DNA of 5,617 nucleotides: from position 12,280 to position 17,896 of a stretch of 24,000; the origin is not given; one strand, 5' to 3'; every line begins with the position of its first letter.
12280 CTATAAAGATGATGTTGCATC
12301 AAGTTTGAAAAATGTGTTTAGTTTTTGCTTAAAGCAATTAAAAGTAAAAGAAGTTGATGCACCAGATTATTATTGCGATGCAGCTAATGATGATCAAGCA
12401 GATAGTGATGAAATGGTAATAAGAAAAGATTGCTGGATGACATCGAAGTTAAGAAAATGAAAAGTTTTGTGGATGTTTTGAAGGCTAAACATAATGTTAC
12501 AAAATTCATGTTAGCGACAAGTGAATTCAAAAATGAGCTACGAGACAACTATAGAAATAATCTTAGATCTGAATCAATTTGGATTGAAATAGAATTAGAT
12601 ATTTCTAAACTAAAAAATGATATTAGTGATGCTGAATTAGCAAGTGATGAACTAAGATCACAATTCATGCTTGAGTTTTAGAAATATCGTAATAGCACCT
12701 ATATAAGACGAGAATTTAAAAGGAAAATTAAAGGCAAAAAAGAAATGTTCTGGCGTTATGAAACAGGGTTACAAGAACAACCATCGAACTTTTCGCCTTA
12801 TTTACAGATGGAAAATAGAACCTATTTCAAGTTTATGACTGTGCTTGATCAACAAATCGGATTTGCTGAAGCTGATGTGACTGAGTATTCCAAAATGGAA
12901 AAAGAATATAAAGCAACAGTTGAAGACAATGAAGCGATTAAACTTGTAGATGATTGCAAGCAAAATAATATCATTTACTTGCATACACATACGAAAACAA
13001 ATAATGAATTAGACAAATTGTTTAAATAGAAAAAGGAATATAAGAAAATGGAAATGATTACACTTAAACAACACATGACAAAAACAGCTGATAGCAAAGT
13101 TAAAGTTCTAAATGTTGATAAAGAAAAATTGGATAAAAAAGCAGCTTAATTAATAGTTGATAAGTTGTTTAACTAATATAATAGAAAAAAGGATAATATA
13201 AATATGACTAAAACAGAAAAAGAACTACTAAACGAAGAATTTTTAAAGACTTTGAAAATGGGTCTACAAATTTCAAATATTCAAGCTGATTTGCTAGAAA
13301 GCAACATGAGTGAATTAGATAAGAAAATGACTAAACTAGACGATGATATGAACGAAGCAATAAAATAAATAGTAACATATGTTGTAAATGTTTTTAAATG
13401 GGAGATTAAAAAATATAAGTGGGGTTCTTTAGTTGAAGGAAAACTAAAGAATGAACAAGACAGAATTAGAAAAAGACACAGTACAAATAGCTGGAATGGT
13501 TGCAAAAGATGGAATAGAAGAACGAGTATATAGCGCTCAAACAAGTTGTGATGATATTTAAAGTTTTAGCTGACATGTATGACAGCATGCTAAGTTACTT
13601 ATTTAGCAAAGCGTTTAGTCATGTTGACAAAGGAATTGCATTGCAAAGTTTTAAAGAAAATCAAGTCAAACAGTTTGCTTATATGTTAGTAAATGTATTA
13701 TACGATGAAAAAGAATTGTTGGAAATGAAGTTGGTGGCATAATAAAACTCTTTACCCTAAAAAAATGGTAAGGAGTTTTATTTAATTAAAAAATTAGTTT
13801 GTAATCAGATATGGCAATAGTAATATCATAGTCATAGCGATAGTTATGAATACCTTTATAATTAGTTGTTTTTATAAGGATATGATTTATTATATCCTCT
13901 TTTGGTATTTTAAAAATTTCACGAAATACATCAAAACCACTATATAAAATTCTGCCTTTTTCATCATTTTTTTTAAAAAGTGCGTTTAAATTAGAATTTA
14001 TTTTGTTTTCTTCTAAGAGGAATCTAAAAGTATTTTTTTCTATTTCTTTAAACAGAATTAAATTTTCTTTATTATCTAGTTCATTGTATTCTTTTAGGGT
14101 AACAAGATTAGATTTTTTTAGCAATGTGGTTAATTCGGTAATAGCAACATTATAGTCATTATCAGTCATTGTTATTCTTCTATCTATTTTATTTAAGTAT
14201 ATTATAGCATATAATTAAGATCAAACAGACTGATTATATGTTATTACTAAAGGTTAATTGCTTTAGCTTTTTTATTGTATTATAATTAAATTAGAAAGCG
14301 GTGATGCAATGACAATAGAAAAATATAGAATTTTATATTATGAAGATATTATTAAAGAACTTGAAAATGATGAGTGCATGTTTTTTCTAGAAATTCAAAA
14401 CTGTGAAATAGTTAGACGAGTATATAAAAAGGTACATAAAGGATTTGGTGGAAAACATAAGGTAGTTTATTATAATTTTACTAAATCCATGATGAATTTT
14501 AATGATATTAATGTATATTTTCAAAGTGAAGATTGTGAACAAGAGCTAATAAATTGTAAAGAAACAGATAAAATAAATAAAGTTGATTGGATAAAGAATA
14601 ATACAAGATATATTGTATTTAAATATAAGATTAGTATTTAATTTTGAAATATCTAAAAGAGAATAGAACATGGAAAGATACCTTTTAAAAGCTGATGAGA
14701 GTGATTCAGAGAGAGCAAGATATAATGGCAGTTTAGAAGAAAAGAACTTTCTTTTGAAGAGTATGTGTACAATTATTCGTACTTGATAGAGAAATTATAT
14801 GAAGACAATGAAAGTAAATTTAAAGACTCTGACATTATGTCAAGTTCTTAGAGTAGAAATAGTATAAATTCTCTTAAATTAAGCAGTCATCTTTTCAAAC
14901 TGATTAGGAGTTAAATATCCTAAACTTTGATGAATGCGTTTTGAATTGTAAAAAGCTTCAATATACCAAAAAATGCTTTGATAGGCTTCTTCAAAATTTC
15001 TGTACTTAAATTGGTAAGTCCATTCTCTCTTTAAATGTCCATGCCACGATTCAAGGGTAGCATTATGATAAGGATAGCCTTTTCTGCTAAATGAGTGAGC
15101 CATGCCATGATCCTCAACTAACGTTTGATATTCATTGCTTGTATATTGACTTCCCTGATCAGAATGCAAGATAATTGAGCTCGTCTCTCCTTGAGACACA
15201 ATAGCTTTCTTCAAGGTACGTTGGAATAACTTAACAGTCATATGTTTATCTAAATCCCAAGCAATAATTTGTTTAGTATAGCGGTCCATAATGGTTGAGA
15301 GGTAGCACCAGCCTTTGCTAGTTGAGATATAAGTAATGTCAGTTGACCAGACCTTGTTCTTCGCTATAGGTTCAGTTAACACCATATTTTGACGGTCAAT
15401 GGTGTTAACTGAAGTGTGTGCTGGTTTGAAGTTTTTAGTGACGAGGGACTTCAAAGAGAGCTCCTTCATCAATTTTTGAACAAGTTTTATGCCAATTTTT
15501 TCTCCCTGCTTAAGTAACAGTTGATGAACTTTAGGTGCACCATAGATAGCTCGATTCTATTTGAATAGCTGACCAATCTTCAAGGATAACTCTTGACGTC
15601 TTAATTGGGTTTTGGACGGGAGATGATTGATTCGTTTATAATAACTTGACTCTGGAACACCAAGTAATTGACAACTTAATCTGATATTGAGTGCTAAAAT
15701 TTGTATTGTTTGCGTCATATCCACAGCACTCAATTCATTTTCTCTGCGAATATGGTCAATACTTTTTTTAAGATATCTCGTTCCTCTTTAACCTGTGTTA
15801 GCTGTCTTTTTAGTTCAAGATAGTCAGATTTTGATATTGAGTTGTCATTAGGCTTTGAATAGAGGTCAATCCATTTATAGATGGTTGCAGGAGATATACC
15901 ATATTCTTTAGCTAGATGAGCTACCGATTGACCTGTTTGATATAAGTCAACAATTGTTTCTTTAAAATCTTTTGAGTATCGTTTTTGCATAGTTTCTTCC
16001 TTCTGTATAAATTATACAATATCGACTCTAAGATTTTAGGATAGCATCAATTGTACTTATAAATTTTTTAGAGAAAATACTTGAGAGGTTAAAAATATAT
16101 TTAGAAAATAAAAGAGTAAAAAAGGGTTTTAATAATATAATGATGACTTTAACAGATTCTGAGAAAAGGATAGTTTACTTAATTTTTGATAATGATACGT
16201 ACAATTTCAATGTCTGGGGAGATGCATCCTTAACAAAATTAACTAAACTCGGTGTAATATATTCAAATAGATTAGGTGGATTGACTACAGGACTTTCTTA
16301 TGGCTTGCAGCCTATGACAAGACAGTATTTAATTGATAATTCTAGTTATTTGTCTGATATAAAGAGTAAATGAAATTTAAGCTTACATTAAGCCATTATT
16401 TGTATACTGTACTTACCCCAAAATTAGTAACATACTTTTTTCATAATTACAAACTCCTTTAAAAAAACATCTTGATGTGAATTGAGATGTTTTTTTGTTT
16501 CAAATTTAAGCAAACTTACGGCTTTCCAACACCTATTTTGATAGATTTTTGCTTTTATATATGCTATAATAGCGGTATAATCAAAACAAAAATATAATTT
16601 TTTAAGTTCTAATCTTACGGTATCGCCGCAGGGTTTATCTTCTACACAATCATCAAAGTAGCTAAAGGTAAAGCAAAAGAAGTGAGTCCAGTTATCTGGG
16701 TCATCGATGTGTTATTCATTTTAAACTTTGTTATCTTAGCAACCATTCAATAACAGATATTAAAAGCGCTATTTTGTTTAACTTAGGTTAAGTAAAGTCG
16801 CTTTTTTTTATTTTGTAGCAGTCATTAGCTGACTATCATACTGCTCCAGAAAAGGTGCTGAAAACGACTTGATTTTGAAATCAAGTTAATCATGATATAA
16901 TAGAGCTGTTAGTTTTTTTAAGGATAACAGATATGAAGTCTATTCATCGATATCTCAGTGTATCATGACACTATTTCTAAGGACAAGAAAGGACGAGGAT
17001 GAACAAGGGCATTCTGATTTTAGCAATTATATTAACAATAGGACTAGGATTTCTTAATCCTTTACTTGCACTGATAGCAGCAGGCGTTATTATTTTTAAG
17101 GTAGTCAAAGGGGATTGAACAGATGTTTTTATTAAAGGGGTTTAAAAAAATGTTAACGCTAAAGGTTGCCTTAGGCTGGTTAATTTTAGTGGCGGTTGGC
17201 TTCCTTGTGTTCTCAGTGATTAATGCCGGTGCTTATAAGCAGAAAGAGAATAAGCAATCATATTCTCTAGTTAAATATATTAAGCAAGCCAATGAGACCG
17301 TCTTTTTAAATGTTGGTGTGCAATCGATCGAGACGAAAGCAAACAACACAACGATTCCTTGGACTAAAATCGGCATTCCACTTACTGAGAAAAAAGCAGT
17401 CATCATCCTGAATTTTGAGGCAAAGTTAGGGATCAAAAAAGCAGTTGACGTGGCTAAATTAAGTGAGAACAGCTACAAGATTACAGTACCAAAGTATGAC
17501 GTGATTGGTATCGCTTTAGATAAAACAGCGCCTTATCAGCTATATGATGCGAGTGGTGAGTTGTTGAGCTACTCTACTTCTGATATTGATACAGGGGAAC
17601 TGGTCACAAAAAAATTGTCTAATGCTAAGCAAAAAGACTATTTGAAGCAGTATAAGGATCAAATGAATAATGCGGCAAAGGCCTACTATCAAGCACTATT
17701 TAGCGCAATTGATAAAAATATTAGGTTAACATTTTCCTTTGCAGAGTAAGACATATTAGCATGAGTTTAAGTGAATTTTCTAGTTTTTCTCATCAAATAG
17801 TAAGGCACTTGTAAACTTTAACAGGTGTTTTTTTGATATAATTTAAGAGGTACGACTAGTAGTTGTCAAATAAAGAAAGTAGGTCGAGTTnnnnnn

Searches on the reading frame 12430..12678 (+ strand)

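Call 5: search_protein_families(library=padloc, proteins=[window:12430-12678:+], max_evalue=0.1)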
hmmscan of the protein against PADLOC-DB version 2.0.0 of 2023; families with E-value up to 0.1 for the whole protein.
window:12430-12678:+ (83 aa): 1 family
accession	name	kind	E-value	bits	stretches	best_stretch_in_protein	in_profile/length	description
PDLC01291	Cas7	-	0.028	13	1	2-48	61-107/151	CAS-I-U; effector_G7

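Call 27: search_protein_families(library=phrogs, proteins=[window:12430-12678:+], max_evalue=0.01)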
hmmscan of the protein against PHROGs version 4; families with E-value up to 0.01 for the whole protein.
window:12430-12678:+ (83 aa): 0 families

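Call 93: search_protein_families(library=pfam, proteins=[window:12430-12678:+], max_evalue=0.01)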
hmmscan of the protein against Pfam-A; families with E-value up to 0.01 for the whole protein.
window:12430-12678:+ (83 aa): 0 families

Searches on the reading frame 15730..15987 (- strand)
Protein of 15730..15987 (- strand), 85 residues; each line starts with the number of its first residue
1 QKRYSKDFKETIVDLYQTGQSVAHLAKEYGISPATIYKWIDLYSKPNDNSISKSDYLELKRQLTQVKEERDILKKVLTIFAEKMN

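Call 93: search_protein_families(library=pfam, proteins=[window:15730-15987:-], max_evalue=0.01)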
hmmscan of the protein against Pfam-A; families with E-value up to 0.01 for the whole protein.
window:15730-15987:- (85 aa): 13 families
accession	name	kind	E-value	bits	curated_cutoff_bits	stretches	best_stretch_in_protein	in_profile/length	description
PF01527.26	HTH_Tnp_1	-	2.4e-12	47.3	24.1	1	2-71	5-68/75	Transposase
PF13518.12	HTH_28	-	7.3e-09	36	25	1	8-43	1-36/52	Helix-turn-helix domain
PF02796.21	HTH_7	-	7.9e-08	32.8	23.8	1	5-38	7-40/45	Helix-turn-helix domain of resolvase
PF13384.12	HTH_23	-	1.3e-07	31.7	24.6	1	12-44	10-42/50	Homeodomain-like domain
PF13551.12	HTH_29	-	1.2e-06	29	28.1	1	11-44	3-37/64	Winged helix-turn helix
PF01710.22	HTH_Tnp_IS630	-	1.2e-05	25.8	21.3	1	4-72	3-71/119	Transposase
PF13542.12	HTH_Tnp_ISL3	-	1.3e-05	25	27.4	1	3-43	11-50/51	Helix-turn-helix domain of transposase family ISL3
PF06056.18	Terminase_5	-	9.3e-05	22.7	20.3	1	14-54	8-48/58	Putative ATPase subunit of terminase (gpP-like)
PF13730.12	HTH_36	-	0.00072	19.8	25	1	12-41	14-47/55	Helix-turn-helix domain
PF04218.19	CENP-B_N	-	0.00073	19.6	21.2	1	11-41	14-44/53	CENP-B N-terminal DNA-binding domain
PF13936.12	HTH_38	-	0.0011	19.1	27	1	10-38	11-39/44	Helix-turn-helix domain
PF14493.12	HTH_40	-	0.0032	18.1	27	1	13-74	6-70/89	Helix-turn-helix domain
PF12728.13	HTH_17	-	0.0071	17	27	0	21-41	3-23/51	Helix-turn-helix domain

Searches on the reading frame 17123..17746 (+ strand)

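Call 11: search_protein_families(library=pfam, proteins=[window:17123-17746:+], max_evalue=0.001)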
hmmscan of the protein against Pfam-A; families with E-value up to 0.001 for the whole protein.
window:17123-17746:+ (208 aa): 1 family
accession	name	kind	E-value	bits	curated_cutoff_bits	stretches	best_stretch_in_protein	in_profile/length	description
PF14014.11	DUF4230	-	1.2e-07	32.4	27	1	53-203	3-133/148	Protein of unknown function (DUF4230)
